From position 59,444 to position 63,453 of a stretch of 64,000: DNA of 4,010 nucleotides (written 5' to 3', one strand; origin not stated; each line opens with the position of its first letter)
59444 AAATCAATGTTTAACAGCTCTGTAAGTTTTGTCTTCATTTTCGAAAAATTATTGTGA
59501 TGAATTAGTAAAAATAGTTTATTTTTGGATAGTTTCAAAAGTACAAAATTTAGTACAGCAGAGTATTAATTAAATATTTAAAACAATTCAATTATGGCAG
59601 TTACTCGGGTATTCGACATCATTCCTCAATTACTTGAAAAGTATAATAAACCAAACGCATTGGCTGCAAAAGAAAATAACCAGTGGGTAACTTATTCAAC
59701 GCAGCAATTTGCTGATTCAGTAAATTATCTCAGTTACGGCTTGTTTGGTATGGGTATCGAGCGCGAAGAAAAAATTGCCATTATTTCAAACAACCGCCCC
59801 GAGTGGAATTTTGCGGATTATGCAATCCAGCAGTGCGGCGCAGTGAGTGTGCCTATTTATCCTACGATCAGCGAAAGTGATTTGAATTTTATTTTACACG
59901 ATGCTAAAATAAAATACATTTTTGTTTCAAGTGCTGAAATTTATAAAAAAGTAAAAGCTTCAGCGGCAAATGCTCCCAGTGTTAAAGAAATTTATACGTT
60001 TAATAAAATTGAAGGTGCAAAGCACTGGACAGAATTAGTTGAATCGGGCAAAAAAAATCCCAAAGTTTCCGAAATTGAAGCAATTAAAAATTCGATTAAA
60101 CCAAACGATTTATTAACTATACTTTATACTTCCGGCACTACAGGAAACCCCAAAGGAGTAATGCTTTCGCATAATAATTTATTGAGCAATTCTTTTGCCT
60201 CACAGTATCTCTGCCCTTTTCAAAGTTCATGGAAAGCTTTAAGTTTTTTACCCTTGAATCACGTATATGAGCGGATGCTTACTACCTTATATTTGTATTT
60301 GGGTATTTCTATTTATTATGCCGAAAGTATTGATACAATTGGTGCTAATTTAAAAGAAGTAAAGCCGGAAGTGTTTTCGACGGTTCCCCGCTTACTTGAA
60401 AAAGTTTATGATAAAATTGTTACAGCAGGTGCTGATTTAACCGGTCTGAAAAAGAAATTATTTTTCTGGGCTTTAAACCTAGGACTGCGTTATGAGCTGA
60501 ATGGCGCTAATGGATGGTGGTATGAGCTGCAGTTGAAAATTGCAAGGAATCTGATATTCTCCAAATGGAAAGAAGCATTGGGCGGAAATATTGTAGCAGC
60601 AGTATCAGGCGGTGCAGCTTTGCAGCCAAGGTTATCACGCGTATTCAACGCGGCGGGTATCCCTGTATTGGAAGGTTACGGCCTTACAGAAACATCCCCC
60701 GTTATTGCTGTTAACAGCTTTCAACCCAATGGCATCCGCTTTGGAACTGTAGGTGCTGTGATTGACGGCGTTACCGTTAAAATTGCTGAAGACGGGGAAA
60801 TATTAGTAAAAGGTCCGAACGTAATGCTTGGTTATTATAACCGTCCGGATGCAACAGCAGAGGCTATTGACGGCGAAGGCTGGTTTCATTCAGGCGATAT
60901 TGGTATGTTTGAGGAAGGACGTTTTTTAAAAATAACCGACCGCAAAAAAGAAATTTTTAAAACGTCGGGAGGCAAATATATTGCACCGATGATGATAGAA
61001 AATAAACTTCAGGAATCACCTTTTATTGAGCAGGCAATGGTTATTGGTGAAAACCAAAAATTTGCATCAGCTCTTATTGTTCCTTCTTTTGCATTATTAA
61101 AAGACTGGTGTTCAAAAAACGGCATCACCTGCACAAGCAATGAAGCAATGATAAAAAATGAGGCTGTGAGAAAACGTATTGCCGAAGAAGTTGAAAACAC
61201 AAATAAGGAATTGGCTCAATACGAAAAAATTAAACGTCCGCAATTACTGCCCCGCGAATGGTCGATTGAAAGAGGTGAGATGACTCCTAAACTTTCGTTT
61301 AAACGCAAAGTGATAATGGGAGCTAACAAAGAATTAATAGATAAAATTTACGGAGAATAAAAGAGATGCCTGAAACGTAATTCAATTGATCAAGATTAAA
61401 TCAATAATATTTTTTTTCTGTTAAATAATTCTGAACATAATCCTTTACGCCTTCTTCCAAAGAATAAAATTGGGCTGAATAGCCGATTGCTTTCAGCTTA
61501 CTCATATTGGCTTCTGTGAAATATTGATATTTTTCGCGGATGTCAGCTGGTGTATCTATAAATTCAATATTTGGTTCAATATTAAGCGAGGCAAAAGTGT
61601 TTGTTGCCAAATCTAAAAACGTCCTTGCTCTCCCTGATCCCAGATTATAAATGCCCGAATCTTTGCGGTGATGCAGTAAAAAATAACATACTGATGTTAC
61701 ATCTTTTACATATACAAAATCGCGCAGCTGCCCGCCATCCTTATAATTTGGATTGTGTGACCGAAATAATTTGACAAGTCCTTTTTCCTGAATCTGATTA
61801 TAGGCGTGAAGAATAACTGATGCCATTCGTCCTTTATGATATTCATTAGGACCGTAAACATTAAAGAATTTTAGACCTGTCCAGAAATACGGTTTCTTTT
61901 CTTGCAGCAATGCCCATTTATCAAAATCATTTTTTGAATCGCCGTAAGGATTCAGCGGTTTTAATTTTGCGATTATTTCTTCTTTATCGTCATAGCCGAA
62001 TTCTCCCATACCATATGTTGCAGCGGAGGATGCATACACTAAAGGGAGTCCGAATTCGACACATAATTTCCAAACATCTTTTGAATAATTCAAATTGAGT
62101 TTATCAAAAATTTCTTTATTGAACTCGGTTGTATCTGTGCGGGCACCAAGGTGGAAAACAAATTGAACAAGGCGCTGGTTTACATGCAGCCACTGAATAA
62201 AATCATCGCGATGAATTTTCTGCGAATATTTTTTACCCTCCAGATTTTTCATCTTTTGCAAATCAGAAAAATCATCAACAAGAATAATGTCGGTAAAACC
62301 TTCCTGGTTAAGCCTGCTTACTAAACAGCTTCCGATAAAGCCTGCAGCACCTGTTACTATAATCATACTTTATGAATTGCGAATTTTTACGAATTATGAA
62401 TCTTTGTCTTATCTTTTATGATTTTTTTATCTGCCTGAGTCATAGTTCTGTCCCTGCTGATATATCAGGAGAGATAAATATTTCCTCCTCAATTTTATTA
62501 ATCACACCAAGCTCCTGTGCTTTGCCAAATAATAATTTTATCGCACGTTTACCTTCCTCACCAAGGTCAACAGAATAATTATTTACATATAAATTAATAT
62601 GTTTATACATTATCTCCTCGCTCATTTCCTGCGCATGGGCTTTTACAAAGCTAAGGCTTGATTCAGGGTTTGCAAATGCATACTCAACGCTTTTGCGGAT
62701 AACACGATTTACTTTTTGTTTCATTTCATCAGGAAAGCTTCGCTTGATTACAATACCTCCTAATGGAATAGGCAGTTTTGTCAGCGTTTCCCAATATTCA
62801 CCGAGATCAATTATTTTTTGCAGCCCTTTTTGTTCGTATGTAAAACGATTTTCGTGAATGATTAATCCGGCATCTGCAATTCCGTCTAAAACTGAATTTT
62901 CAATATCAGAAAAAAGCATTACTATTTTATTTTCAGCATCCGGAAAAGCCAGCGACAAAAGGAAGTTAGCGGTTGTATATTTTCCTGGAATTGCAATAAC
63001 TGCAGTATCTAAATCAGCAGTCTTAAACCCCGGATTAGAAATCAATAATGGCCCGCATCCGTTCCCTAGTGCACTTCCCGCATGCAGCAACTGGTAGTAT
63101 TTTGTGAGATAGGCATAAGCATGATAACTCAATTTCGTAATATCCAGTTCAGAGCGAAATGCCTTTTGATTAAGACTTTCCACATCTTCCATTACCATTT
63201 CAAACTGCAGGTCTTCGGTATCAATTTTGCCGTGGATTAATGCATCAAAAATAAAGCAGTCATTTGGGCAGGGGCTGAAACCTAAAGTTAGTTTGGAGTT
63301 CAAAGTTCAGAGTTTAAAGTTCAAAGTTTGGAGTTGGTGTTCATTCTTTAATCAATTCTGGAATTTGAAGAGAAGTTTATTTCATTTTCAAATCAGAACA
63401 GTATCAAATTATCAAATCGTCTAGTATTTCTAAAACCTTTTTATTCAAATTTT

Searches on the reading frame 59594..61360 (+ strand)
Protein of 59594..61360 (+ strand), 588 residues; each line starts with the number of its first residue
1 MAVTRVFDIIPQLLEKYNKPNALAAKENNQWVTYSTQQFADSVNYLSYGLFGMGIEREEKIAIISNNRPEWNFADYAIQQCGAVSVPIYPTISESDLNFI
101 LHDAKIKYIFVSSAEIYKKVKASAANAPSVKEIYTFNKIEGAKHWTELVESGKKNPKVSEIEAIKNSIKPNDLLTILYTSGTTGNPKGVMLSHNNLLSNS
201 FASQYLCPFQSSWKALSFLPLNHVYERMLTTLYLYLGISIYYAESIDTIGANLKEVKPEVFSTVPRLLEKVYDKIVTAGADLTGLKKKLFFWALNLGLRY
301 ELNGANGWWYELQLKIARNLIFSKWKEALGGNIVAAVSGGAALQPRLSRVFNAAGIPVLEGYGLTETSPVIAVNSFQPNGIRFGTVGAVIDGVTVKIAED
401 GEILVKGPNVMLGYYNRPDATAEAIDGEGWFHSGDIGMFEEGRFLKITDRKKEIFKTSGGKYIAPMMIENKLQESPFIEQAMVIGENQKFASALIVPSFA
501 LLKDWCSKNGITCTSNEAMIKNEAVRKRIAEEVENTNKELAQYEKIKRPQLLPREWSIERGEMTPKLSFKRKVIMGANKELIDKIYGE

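Call 76: search_protein_families(library=pfam, proteins=[window:59594-61360:+], max_evalue=0.001)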
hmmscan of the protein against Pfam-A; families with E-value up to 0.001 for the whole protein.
window:59594-61360:+ (588 aa): 2 families
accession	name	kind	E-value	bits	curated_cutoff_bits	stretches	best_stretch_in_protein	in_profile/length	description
PF00501.34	AMP-binding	-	1.7e-69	234.9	29.9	1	18-415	7-384/384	AMP-binding enzyme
PF23562.2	AMP-binding_C_3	-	3.5e-12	47.2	20.8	1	457-587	6-121/124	AMP-binding enzyme C-terminal domain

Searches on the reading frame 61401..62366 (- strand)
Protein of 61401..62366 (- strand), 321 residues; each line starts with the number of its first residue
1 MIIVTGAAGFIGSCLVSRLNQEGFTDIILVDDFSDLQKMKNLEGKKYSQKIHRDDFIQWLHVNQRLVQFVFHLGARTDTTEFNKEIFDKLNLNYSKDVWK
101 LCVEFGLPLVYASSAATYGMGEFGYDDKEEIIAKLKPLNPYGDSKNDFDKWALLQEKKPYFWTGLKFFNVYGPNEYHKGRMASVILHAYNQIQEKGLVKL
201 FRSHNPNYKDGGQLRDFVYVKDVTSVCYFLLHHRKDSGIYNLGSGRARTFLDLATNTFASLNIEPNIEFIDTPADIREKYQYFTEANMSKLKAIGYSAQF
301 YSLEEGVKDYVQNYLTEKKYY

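Call 23: search_protein_families(library=pfam, proteins=[window:61401-62366:-], max_evalue=0.0001)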
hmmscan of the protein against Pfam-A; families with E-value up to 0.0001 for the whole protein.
window:61401-62366:- (321 aa): 4 families
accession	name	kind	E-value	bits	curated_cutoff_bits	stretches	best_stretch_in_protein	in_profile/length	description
PF01370.27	Epimerase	-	5.3e-35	121.4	20.9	1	2-243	1-240/240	NAD dependent epimerase/dehydratase family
PF16363.11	GDP_Man_Dehyd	-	7.8e-15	55.6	27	1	3-267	1-272/332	GDP-mannose 4,6 dehydratase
PF01073.25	3Beta_HSD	-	1.9e-10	40.7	22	1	3-155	1-160/280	3-beta hydroxysteroid dehydrogenase/isomerase family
PF04321.23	RmlD_sub_bind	-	4.9e-08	32.8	27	1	2-267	3-238/287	RmlD substrate binding domain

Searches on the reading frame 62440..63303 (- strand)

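Call 76: search_protein_families(library=pfam, proteins=[window:62440-63303:-], max_evalue=0.001)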
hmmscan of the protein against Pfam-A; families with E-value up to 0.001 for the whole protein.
window:62440-63303:- (287 aa): 1 family
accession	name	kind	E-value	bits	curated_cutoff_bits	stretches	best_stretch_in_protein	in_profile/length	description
PF02621.19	VitK2_biosynth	-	1.9e-76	257.3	26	1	5-264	1-252/252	Menaquinone biosynthesis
